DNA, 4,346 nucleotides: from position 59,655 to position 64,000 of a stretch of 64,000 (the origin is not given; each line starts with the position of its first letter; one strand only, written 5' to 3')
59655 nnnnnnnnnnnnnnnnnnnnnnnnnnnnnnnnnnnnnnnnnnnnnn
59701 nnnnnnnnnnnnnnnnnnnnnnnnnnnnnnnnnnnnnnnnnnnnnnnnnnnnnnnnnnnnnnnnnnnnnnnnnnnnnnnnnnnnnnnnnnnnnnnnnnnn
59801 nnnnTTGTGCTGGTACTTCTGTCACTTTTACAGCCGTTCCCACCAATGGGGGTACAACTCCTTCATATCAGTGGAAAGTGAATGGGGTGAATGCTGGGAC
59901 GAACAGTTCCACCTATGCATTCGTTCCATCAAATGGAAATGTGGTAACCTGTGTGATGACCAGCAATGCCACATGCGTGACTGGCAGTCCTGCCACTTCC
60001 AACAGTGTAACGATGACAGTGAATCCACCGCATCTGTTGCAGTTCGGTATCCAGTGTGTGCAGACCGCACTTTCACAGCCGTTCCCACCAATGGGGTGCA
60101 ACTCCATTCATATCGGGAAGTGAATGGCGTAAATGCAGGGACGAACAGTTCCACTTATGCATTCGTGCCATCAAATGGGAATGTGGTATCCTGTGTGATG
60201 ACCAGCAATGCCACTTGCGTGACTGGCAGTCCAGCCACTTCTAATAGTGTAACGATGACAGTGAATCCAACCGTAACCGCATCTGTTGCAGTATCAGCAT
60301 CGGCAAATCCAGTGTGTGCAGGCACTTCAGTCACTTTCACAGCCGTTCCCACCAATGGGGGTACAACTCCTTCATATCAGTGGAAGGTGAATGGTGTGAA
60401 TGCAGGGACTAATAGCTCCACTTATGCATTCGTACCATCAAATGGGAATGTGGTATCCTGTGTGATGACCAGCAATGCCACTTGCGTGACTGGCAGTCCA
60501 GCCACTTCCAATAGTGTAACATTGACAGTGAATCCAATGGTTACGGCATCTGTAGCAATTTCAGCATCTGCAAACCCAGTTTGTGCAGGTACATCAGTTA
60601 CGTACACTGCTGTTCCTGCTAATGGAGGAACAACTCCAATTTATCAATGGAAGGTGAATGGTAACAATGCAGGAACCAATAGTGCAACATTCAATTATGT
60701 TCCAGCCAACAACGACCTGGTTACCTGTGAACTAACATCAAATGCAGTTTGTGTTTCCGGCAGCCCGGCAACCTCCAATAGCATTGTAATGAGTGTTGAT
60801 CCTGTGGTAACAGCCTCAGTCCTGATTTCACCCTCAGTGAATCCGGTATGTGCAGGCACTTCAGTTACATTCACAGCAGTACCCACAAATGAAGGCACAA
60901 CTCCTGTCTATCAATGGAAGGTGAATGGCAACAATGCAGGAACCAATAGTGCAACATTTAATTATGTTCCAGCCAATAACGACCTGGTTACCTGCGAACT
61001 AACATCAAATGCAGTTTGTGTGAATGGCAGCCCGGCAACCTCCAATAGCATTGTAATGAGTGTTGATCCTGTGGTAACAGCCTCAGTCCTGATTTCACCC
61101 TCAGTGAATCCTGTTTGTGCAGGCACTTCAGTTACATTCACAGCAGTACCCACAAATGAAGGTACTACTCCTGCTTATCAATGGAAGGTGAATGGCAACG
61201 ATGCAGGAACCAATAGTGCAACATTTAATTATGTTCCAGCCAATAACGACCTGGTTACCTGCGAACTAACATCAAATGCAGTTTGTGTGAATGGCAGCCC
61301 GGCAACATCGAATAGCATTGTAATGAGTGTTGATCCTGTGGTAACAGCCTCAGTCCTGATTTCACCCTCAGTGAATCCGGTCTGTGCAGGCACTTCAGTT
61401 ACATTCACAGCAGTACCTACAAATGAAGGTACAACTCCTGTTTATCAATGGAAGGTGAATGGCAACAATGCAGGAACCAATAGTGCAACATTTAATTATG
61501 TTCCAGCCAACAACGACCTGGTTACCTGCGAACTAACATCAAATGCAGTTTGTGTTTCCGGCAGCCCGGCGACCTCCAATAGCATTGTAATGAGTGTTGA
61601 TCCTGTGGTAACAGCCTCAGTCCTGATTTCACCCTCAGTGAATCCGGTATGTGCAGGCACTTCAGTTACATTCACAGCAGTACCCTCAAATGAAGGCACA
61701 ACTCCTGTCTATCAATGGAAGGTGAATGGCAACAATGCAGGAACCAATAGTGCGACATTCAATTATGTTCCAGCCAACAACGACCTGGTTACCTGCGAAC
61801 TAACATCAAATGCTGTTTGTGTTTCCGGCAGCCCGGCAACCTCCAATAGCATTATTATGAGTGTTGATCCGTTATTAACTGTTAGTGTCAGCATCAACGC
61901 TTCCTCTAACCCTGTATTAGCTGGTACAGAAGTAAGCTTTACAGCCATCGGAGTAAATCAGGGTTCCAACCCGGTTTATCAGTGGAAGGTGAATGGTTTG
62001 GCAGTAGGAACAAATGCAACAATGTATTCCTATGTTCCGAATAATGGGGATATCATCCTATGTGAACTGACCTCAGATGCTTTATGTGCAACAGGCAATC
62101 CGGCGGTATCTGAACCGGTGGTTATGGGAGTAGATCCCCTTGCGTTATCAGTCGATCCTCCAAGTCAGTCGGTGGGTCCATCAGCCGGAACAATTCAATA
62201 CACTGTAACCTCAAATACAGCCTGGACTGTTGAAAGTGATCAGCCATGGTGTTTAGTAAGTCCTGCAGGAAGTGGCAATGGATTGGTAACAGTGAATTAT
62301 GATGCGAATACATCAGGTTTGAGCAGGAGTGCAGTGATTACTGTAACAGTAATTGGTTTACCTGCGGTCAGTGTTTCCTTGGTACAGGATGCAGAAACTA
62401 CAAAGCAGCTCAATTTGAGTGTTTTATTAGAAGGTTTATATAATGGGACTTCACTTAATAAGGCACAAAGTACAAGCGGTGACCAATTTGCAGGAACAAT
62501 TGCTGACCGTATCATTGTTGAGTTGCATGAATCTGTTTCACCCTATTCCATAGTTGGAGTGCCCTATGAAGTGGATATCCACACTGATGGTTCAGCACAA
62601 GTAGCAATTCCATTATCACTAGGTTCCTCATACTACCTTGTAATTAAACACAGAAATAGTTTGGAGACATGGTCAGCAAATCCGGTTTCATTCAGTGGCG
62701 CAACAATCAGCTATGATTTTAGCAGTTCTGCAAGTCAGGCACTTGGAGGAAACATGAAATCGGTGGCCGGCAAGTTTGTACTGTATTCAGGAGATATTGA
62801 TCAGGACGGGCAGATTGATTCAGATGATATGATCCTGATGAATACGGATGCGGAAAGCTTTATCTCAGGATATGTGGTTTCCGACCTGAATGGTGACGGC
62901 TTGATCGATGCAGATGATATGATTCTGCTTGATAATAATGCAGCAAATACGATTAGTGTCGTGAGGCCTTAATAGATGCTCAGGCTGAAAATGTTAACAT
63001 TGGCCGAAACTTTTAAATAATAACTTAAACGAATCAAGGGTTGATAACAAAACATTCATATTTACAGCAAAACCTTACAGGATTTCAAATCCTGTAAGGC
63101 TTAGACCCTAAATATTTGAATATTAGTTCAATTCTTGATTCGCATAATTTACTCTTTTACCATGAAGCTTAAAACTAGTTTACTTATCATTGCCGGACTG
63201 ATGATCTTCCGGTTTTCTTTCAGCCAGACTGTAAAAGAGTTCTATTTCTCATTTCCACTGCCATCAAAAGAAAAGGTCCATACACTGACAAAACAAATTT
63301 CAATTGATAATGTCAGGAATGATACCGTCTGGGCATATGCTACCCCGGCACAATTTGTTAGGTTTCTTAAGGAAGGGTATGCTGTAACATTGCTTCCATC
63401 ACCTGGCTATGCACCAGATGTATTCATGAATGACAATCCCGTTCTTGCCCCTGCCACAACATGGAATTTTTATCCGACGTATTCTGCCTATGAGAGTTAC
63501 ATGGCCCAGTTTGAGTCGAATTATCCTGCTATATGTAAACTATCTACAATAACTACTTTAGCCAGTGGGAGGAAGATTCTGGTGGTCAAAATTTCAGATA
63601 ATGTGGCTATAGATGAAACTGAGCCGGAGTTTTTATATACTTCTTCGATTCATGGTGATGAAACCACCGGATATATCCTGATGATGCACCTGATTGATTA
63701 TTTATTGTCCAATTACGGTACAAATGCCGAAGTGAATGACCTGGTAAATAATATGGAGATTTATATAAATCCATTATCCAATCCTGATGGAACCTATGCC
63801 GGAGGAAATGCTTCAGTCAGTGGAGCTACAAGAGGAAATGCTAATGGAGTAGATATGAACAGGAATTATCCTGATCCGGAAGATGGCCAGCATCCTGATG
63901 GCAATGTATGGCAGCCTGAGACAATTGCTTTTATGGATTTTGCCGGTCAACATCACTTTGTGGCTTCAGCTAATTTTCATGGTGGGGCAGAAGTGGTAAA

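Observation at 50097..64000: Secreted hydrolase cluster: two giant paralogues carry different catalytic heads on one shared repeat stalk and end in a dockerin-type C-terminus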

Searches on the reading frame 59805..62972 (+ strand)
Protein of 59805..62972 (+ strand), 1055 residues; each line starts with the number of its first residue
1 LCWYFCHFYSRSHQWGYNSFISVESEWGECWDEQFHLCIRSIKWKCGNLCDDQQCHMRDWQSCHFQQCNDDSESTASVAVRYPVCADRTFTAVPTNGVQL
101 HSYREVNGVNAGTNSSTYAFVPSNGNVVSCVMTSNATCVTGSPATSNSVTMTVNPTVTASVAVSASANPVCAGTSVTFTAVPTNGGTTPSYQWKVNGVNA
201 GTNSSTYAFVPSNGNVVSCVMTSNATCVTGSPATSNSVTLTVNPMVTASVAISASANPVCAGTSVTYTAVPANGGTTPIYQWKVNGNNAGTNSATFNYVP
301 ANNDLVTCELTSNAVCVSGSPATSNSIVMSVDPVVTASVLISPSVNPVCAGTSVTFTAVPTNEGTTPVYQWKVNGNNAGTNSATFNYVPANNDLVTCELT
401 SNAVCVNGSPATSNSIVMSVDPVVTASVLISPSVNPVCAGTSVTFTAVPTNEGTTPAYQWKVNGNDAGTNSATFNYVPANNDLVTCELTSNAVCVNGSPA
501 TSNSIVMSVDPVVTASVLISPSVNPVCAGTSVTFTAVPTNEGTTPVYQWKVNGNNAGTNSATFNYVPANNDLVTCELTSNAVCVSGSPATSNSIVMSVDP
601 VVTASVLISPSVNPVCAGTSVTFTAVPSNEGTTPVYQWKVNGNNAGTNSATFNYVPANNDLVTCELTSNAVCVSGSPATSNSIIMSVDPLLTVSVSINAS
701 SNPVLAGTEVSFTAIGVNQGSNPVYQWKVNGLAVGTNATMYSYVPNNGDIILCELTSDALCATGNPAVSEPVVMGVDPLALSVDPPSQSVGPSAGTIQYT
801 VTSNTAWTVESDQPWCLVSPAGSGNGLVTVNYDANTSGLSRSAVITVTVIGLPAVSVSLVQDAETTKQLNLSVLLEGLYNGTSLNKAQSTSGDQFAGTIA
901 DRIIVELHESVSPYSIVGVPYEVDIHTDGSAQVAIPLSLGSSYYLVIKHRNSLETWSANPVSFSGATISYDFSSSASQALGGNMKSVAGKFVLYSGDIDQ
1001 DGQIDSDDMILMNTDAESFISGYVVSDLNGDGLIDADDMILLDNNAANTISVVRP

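Call 3: search_protein_families(library=pfam, proteins=[window:59805-62972:+], max_evalue=0.01)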
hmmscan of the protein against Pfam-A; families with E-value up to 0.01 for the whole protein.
window:59805-62972:+ (1055 aa): 3 families
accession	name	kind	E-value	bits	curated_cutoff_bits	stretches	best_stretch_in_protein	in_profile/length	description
PF16820.11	PKD_3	-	1.7e-13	50.6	26.3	0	704-740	15-50/68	PKD-like domain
PF00801.26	PKD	-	2.5e-10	40.6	23.5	0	161-202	2-40/80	PKD domain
PF13004.13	BACON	-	5.4e-08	33.1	25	1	805-851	1-49/61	Putative binding domain, N-terminal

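Call 4: search_protein_families(library=ncbifam, proteins=[window:59805-62972:+], max_evalue=0.01)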
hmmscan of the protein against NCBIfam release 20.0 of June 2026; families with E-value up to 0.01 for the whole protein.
window:59805-62972:+ (1055 aa): 2 families
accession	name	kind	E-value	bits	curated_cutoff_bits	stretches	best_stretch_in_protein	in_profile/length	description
NF002046.0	PRK00872.1-2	equivalog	1.8e-11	44.1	184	0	353-388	52-87/95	hypothetical protein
NF005028.0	PRK06437.1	equivalog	4.6e-07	29.9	85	0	403-425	38-60/67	hypothetical protein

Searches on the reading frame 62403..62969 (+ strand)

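Call 5: search_protein_families(library=pfam, proteins=[window:62403-62969:+], max_evalue=10)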
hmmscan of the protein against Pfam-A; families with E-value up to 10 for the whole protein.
seq(189 aa): 9 families
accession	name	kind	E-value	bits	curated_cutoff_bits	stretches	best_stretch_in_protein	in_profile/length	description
PF00036.39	EF-hand_1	-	0.0035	17.2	25.4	2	131-145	10-24/29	EF hand domain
PF13202.12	EF-hand_5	-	0.012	15.5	25.9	2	161-172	9-20/25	EF hand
PF13517.12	FG-GAP_3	-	0.014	16.4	26.9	1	105-139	28-58/61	FG-GAP-like repeat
PF07880.17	T4_gp9_10_N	-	0.025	15.1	25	1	50-102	75-129/175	Bacteriophage T4 gp9/10-like protein, N-terminal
PF13405.12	EF-hand_6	-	0.058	13.6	25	1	161-174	10-23/30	EF-hand domain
PF03504.19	Chlam_OMP6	-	0.093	13.5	34.1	1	32-64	5-37/91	Chlamydia cysteine-rich outer membrane protein 6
PF00404.24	Dockerin_1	-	0.23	12.1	22.9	2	160-181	2-23/57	Dockerin type I domain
PF01839.29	FG-GAP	-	1.5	9.3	22.1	0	159-166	7-14/37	FG-GAP repeat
PF13499.12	EF-hand_7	-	2.3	9.1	30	0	161-174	12-25/67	EF-hand domain pair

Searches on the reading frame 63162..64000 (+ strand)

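Call 28: search_protein_families(library=pfam, proteins=[window:63162-64000:+], max_evalue=0.001)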
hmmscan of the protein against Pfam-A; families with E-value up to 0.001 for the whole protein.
window:63162-64000:+ (279 aa): 1 family
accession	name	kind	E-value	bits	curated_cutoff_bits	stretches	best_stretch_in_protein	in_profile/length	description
PF00246.29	Peptidase_M14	-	3.2e-38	132.4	21.6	1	110-279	1-188/286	Zinc carboxypeptidase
